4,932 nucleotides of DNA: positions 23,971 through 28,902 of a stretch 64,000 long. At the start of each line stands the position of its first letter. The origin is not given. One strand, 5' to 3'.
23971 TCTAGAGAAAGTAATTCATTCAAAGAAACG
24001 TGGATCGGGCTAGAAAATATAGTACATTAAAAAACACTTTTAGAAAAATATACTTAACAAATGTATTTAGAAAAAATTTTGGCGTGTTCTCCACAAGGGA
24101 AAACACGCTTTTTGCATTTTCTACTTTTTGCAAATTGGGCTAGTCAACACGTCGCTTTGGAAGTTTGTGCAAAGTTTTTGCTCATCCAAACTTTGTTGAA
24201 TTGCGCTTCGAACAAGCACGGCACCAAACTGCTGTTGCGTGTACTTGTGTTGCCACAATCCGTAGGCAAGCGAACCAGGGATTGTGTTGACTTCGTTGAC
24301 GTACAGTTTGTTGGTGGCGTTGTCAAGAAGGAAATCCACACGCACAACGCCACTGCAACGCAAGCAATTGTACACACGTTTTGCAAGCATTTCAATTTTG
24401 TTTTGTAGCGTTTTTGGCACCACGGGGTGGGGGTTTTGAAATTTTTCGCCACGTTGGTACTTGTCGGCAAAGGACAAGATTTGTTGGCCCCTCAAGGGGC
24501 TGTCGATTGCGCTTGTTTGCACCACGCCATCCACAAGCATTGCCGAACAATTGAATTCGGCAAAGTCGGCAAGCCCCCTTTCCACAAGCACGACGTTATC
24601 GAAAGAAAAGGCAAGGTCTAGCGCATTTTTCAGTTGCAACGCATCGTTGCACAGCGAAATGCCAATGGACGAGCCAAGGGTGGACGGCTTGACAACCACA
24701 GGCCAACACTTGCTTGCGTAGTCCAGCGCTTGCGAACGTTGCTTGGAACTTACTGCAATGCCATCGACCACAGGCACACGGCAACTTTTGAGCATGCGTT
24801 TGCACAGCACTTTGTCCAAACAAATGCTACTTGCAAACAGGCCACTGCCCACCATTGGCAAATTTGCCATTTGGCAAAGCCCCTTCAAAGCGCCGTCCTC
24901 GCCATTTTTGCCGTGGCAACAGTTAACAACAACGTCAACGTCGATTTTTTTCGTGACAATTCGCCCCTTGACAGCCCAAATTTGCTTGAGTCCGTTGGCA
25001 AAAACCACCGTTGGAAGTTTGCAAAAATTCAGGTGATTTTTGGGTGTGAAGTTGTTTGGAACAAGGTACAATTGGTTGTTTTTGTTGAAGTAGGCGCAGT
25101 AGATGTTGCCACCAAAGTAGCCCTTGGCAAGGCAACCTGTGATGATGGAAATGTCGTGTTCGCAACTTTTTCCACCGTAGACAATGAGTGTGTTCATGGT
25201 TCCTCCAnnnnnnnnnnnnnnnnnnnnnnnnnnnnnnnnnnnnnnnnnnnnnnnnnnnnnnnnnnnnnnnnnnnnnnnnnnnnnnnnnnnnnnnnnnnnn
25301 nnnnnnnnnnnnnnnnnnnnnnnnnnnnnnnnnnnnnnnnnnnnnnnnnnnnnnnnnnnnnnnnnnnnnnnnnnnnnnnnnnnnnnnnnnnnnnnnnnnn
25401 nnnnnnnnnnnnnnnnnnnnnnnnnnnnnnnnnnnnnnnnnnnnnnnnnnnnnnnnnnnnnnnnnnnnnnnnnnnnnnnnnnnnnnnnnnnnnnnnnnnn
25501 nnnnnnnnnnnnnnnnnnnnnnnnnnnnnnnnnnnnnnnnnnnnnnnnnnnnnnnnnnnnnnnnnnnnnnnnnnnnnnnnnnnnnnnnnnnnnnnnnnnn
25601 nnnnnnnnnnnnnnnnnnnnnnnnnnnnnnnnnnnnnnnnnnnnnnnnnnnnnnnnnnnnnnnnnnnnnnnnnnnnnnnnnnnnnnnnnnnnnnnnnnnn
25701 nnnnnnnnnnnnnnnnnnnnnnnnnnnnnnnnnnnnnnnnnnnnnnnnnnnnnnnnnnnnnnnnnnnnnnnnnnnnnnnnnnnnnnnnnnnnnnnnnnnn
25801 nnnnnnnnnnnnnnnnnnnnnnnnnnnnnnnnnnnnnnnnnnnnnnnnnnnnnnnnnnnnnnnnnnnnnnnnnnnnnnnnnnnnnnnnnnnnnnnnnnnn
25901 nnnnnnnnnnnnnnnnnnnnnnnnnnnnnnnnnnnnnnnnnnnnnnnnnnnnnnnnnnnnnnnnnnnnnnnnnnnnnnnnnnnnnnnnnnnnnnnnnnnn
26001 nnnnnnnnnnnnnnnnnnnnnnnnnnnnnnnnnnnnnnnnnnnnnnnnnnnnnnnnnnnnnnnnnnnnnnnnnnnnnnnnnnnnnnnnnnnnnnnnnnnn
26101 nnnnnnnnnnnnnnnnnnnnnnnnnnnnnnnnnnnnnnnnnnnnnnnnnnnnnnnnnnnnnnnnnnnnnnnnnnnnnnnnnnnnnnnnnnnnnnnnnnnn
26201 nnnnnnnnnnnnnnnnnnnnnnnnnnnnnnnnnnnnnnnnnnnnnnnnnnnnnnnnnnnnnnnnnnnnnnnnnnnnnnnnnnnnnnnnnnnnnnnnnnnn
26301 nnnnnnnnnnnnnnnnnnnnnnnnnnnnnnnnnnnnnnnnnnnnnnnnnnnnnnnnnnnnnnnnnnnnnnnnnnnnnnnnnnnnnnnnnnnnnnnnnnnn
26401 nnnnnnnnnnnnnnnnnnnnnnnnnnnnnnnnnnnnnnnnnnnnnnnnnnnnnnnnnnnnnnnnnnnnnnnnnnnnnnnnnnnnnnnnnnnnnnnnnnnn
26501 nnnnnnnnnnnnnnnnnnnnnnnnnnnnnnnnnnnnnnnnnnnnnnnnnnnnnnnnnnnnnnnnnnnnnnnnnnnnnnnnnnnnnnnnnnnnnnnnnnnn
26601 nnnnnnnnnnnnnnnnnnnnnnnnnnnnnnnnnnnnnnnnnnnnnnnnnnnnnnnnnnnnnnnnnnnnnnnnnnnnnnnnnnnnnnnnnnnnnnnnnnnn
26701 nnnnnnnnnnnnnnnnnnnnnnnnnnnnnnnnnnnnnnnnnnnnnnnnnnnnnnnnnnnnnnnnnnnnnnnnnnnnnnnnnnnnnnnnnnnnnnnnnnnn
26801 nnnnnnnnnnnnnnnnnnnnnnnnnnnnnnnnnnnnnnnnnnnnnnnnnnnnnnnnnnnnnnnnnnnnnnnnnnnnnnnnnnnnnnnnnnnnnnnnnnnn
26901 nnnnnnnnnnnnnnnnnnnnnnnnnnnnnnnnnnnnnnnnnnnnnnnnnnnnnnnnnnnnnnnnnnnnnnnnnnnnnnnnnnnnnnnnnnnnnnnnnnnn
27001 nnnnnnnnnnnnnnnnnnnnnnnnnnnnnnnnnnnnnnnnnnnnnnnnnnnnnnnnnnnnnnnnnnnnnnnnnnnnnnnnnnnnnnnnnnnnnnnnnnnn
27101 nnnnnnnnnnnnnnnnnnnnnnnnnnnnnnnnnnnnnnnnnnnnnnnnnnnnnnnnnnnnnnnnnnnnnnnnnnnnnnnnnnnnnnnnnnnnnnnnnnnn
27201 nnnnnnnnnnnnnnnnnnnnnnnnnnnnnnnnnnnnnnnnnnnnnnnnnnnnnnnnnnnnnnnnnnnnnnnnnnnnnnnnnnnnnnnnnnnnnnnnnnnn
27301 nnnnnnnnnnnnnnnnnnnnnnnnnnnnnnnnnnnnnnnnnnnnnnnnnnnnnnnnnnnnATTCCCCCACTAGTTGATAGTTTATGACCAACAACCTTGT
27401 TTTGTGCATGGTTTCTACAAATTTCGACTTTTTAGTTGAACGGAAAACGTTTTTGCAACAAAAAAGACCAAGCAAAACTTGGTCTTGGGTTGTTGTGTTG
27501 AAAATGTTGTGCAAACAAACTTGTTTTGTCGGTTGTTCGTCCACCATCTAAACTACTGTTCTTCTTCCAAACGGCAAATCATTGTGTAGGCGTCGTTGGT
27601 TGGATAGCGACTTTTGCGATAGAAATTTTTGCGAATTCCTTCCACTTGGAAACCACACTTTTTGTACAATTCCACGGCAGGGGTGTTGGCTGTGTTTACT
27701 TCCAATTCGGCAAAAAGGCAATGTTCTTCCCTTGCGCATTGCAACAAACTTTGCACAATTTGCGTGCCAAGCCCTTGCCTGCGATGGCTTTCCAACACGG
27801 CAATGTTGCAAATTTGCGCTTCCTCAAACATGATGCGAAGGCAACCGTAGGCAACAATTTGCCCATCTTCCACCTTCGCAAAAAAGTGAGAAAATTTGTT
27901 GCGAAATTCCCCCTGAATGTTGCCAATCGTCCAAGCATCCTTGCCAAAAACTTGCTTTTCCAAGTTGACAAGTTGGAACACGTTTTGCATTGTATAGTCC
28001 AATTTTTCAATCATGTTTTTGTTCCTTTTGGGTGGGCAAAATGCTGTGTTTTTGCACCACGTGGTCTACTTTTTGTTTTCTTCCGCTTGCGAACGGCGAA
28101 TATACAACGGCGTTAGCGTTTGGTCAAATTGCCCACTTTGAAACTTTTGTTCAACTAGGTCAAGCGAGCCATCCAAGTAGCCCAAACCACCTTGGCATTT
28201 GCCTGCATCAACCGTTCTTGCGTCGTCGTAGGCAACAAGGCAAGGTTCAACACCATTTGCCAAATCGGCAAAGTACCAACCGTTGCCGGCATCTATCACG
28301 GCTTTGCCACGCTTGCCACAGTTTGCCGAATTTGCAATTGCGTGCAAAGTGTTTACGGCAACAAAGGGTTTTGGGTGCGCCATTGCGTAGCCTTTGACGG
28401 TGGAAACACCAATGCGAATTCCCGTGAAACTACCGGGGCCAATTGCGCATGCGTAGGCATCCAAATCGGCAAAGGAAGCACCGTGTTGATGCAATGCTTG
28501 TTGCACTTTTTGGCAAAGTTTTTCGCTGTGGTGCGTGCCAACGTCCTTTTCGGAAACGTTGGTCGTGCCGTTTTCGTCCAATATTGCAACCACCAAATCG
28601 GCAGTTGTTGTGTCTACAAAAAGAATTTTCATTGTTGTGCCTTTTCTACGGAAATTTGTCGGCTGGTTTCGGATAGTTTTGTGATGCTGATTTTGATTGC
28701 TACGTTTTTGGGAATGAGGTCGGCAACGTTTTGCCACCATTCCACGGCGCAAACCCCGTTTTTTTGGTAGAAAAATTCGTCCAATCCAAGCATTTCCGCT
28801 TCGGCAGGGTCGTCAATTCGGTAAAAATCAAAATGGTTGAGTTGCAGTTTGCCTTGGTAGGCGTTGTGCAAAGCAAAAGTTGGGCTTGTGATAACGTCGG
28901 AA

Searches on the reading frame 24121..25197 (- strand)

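Call 10: search_protein_families(library=pfam, proteins=[window:24121-25197:-], max_evalue=0.001)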
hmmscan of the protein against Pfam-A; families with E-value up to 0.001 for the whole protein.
window:24121-25197:- (358 aa): 4 families
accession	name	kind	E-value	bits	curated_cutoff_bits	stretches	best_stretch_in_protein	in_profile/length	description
PF07478.18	Dala_Dala_lig_C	-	3.5e-33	115.3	24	1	149-314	15-183/204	D-ala D-ala ligase C-terminus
PF01820.27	Dala_Dala_lig_N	-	7.9e-16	59.1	34.6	1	4-118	3-121/121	D-ala D-ala ligase N-terminus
PF02786.22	CPSase_L_D2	-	1.7e-09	37.9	19.8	1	128-305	1-178/211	Carbamoyl-phosphate synthase L chain, ATP binding domain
PF02222.28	ATP-grasp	-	2.4e-05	24.5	27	1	135-304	2-160/179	ATP-grasp domain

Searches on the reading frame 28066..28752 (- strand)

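Call 11: search_protein_families(library=pfam, proteins=[window:28066-28752:-], max_evalue=0.001)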
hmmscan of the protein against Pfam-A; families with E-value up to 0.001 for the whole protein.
window:28066-28752:- (228 aa): 1 family
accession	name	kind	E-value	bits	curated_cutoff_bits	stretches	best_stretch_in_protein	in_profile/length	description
PF00814.31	TsaD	-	4.7e-21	76.1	24.8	1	72-158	26-116/264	tRNA N6-adenosine threonylcarbamoyltransferase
